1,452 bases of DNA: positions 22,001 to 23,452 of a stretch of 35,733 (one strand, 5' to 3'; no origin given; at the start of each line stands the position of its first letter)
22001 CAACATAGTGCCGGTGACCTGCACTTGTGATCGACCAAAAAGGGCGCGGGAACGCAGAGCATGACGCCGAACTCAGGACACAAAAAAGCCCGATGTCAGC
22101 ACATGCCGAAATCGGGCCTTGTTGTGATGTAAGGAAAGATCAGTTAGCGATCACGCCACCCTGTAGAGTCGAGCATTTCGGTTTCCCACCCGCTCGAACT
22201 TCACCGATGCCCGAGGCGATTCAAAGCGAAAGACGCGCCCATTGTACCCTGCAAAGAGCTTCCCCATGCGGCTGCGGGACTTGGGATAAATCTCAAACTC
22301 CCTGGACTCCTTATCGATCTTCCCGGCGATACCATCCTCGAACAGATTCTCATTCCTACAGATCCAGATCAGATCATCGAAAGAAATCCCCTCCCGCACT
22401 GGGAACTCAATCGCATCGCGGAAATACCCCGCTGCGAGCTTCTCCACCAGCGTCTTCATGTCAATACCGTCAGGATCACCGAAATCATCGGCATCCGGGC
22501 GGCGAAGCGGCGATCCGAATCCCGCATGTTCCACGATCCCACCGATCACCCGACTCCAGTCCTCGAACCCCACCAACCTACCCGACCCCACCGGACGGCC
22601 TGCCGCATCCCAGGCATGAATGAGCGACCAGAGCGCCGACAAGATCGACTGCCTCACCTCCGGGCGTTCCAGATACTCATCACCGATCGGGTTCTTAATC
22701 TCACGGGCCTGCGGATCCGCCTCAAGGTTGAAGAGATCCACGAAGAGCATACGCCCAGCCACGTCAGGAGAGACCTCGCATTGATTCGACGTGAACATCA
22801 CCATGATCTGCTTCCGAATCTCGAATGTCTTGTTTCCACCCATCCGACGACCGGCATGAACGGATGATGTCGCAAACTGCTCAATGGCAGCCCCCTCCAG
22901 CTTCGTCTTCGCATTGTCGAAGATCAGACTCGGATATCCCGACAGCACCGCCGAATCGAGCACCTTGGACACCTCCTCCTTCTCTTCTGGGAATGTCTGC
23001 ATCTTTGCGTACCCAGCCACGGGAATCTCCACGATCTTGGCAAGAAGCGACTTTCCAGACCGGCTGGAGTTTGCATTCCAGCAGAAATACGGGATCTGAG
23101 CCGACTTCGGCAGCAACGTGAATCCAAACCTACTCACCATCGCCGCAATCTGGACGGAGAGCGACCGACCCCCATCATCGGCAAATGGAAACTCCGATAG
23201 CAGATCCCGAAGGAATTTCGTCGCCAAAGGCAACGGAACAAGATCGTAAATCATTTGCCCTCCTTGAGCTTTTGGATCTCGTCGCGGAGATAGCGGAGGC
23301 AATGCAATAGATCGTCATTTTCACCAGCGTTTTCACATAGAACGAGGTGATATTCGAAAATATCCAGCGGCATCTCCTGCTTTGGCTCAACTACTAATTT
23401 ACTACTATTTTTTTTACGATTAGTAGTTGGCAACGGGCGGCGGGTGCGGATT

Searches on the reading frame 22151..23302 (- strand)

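Call 7: search_protein_families(library=phrogs, proteins=[window:22151-23302:-])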
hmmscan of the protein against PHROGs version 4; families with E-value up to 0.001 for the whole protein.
window:22151-23302:- (383 aa): 2 families
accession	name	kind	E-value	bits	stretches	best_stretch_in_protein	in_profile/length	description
phrog_10537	-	unknown function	1.4e-20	73.8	1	34-369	884-1204/1229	-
phrog_29234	-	unknown function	4.8e-16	59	1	28-289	518-772/887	-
